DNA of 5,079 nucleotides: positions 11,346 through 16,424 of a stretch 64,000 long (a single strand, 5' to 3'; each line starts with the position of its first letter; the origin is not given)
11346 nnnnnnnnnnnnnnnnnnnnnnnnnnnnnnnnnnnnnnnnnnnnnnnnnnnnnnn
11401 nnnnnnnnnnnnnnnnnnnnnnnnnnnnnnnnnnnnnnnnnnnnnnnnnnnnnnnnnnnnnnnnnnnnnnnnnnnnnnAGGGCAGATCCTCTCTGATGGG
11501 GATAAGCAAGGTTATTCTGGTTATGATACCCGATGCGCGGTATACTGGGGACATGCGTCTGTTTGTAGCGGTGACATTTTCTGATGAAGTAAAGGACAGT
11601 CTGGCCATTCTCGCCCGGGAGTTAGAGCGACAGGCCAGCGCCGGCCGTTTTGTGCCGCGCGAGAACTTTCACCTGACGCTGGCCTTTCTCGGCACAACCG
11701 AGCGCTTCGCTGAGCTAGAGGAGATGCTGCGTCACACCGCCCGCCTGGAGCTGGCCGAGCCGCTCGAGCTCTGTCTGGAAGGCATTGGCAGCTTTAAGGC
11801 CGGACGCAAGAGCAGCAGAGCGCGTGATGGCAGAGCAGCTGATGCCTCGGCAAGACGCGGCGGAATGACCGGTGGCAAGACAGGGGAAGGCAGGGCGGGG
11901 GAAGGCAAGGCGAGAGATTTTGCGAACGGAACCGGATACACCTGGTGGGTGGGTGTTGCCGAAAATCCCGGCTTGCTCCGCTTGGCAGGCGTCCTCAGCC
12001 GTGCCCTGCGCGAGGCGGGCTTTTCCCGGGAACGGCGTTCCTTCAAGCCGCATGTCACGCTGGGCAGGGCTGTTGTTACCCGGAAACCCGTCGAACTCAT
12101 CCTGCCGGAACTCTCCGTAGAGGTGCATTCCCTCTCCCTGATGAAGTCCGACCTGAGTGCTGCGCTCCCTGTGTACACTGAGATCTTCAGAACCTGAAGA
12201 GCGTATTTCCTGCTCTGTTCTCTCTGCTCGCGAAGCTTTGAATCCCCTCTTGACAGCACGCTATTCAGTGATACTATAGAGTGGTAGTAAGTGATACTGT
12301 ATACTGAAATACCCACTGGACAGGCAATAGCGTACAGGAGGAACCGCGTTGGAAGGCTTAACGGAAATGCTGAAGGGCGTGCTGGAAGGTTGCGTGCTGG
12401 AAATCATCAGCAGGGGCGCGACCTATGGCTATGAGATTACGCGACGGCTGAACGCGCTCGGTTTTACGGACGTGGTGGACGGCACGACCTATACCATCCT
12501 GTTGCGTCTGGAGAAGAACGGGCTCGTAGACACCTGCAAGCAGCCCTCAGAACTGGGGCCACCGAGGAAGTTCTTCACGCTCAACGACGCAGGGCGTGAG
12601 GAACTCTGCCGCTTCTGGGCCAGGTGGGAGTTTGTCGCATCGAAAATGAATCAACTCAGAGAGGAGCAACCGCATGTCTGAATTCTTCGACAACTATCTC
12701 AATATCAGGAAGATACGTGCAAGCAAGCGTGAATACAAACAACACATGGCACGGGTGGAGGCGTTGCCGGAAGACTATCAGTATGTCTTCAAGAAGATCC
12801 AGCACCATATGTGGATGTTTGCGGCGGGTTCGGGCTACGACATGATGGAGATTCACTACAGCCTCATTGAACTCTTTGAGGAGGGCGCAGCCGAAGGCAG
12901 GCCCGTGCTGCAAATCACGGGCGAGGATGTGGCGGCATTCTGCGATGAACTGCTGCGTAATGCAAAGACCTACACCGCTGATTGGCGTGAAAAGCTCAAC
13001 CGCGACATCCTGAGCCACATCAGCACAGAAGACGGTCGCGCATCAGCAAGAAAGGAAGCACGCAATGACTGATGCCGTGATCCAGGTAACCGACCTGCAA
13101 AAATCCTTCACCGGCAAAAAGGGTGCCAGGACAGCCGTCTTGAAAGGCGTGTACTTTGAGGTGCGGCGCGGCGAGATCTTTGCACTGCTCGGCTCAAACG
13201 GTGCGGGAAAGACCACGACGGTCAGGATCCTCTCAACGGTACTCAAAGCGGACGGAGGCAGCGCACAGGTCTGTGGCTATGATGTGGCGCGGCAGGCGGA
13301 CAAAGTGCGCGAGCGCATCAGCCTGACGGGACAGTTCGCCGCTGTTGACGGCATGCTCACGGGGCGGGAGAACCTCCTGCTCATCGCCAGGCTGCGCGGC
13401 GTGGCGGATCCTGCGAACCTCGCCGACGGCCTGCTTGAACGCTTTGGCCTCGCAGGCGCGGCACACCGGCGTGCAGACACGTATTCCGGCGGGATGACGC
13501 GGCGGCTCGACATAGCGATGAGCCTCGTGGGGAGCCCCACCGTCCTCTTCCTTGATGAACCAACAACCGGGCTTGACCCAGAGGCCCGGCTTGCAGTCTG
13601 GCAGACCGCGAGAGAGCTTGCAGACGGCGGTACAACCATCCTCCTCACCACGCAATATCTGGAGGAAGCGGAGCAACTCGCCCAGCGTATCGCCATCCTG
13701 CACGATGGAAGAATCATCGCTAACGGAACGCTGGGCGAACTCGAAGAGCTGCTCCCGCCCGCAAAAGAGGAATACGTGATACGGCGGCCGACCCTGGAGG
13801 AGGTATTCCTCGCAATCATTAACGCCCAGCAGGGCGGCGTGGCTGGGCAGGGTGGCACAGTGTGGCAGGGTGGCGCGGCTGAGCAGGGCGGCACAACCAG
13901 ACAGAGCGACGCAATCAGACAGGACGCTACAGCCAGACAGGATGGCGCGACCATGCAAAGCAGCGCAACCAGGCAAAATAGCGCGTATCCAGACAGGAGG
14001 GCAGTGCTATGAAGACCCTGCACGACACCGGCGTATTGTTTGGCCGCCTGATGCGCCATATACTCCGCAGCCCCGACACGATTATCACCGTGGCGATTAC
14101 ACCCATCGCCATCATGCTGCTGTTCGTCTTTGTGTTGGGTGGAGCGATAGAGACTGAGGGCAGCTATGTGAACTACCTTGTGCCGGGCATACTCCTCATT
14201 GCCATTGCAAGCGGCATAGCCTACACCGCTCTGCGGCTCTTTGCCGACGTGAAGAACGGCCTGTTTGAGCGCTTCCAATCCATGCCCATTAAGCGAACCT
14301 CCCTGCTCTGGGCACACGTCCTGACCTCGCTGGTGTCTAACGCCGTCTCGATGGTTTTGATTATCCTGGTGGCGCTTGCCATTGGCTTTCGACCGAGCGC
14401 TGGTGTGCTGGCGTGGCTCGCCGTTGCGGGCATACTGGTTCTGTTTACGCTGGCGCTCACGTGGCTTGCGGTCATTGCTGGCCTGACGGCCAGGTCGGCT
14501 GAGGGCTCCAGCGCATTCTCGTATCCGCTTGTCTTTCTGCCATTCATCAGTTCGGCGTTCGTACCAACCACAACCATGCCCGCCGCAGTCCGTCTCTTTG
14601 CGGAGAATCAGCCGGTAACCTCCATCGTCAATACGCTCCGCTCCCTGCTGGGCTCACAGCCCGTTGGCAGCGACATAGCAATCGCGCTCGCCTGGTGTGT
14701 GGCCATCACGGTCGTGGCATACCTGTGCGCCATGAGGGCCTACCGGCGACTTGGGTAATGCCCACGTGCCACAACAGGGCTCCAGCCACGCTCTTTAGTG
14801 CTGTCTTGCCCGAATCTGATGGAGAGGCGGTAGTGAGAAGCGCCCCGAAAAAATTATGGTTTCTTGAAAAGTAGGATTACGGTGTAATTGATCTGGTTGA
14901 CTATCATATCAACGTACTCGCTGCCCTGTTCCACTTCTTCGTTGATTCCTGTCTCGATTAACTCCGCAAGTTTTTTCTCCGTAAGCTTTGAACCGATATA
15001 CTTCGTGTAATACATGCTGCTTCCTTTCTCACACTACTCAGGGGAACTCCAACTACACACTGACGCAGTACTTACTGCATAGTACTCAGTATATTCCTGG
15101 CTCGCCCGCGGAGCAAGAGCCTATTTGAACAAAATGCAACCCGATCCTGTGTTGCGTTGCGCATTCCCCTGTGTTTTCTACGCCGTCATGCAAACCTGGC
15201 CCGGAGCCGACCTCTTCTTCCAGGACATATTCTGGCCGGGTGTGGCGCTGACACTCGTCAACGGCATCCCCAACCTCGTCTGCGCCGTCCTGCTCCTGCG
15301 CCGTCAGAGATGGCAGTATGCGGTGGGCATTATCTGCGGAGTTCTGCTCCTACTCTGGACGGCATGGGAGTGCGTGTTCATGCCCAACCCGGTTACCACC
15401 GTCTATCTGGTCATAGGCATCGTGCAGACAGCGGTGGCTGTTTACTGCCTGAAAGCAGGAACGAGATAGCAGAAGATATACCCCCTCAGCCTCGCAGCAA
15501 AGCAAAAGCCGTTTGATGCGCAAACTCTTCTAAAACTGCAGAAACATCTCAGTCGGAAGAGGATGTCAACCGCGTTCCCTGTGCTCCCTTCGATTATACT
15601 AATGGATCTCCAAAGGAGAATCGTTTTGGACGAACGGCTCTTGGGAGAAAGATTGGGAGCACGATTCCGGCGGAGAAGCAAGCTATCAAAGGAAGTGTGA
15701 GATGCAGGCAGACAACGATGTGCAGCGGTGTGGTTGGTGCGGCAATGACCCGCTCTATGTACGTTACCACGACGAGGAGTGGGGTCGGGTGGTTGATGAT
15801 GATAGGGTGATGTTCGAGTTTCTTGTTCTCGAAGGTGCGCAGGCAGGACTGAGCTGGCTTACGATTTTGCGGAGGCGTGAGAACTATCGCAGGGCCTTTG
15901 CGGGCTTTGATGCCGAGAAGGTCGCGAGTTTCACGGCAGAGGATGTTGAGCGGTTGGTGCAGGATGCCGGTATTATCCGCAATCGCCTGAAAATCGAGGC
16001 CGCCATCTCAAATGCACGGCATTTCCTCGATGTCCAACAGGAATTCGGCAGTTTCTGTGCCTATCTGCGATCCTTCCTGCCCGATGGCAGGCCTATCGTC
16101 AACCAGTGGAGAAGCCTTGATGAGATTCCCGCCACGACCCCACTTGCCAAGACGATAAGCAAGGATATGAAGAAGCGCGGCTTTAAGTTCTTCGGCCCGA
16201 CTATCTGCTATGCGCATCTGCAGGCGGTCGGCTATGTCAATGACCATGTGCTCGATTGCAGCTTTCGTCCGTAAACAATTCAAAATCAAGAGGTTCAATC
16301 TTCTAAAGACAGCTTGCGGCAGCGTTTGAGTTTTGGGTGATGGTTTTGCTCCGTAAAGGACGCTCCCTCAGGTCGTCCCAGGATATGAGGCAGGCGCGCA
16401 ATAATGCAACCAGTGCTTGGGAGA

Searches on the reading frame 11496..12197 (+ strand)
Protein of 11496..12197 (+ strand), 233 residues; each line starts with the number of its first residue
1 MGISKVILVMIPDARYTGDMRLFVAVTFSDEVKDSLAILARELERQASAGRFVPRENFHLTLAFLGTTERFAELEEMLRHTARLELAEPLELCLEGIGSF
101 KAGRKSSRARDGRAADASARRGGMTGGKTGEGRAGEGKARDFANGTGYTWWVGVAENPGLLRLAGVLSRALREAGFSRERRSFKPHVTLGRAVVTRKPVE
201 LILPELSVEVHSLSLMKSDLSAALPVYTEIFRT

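Call 6: search_protein_families(library=pfam, proteins=[window:11496-12197:+], max_evalue=0.001)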
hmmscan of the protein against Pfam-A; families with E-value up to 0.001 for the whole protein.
window:11496-12197:+ (233 aa): 3 families
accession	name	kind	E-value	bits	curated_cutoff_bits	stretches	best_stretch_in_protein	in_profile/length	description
PF02834.22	LigT_PEase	-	8.3e-19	68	23.3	2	29-104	4-81/87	LigT like Phosphoesterase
PF13563.12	2_5_RNA_ligase2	-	5.3e-12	46.5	27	2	139-219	64-149/152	2'-5' RNA ligase superfamily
PF10469.15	AKAP7_NLS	-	0.00022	21.6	24.4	0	49-189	34-146/208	AKAP7 2'5' RNA ligase-like domain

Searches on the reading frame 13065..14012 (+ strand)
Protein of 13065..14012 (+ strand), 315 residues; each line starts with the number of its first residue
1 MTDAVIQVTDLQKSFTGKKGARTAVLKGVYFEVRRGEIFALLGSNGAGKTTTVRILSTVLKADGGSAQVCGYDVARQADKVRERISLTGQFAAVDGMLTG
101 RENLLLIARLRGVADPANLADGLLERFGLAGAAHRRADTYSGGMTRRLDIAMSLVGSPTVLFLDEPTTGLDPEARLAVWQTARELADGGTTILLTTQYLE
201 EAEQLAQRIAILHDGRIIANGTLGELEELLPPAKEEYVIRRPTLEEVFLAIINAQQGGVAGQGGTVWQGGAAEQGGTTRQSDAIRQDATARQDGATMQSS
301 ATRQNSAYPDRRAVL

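Call 6: search_protein_families(library=pfam, proteins=[window:13065-14012:+], max_evalue=0.001)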
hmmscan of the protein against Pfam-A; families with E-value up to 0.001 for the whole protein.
window:13065-14012:+ (315 aa): 3 families
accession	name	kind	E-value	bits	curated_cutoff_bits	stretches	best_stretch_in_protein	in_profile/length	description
PF00005.33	ABC_tran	-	1.4e-27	97.4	25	1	26-168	1-137/137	ABC transporter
PF13304.12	AAA_21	-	4e-09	37.4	27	1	119-197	238-298/304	AAA domain, putative AbiEii toxin, Type IV TA system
PF00448.28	SRP54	-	0.00037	20.6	22.7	1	38-78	3-43/196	SRP54-type protein, GTPase domain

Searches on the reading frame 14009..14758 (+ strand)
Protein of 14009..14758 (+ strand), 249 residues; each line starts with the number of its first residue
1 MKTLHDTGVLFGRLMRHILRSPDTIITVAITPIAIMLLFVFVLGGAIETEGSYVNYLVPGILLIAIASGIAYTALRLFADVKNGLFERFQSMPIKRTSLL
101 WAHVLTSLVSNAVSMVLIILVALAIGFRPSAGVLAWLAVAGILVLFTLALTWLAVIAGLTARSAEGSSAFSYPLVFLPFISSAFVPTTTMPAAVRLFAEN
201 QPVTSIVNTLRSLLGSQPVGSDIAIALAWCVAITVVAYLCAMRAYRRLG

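Call 7: search_protein_families(library=pfam, proteins=[window:14009-14758:+], max_evalue=0.001)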
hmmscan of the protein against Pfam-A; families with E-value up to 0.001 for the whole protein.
window:14009-14758:+ (249 aa): 2 families
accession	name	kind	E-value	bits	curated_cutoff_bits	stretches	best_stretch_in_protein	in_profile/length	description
PF01061.29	ABC2_membrane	-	1.3e-19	71.1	26.9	1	8-213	4-209/211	ABC-2 type transporter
PF12698.13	ABC2_membrane_3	-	6.4e-13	49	31.6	1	50-240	157-344/347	ABC-2 family transporter protein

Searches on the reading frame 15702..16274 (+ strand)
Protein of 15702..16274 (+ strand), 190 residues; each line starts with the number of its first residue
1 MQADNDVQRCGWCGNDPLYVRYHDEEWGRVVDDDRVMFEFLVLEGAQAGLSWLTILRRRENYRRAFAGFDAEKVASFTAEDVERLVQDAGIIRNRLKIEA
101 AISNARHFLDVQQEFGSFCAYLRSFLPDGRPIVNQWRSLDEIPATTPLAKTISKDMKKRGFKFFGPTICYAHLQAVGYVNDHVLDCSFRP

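Call 7: search_protein_families(library=pfam, proteins=[window:15702-16274:+], max_evalue=0.001)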
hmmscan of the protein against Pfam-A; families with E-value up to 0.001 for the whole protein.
window:15702-16274:+ (190 aa): 1 family
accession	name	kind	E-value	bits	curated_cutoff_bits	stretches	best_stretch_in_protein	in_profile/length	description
PF03352.18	Adenine_glyco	-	3.2e-79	265.3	25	1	12-189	1-176/177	Methyladenine glycosylase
